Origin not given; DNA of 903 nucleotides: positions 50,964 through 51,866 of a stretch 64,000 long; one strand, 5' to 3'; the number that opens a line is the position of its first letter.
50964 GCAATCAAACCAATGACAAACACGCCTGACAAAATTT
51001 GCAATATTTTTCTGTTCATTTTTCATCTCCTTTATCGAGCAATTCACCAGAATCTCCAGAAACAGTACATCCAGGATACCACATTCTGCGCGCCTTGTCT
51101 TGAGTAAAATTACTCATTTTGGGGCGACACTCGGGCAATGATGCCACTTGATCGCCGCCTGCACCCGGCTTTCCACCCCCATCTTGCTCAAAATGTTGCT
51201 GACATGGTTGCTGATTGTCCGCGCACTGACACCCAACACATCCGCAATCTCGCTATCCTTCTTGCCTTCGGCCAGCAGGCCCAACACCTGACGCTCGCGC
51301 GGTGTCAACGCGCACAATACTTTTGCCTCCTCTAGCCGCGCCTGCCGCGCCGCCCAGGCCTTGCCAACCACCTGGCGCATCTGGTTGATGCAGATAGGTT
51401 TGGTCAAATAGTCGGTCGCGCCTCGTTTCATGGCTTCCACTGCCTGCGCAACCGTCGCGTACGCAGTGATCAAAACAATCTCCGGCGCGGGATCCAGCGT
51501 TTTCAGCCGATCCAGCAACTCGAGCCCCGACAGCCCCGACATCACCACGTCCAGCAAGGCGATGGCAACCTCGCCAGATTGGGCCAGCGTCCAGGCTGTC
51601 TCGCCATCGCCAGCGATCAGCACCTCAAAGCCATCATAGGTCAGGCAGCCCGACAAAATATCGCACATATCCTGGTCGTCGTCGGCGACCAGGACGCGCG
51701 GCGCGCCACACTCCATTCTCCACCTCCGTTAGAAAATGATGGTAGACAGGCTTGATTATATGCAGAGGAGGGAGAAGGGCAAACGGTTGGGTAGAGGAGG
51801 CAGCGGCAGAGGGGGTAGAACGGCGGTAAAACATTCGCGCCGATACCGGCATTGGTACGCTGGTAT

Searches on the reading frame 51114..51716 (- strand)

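Call 79: search_protein_families(library=pfam, proteins=[window:51114-51716:-], max_evalue=0.0001)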
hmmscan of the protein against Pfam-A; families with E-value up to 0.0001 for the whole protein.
window:51114-51716:- (200 aa): 5 families
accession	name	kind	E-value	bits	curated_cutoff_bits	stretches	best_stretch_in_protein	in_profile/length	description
PF00072.30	Response_reg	-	2.4e-25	89.3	30.2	1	8-117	1-110/111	Response regulator receiver domain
PF00196.25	GerE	-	2.2e-20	72.5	23.5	1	137-189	3-55/57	Bacterial regulatory proteins, luxR family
PF08281.18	Sigma70_r4_2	-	2e-06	27.8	25.7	1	133-179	7-54/54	Sigma-70, region 4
PF13384.12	HTH_23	-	3.9e-06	26.9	24.6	1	142-175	8-41/50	Homeodomain-like domain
PF04545.22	Sigma70_r4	-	1.9e-05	24.5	24.1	1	135-179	3-48/50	Sigma-70, region 4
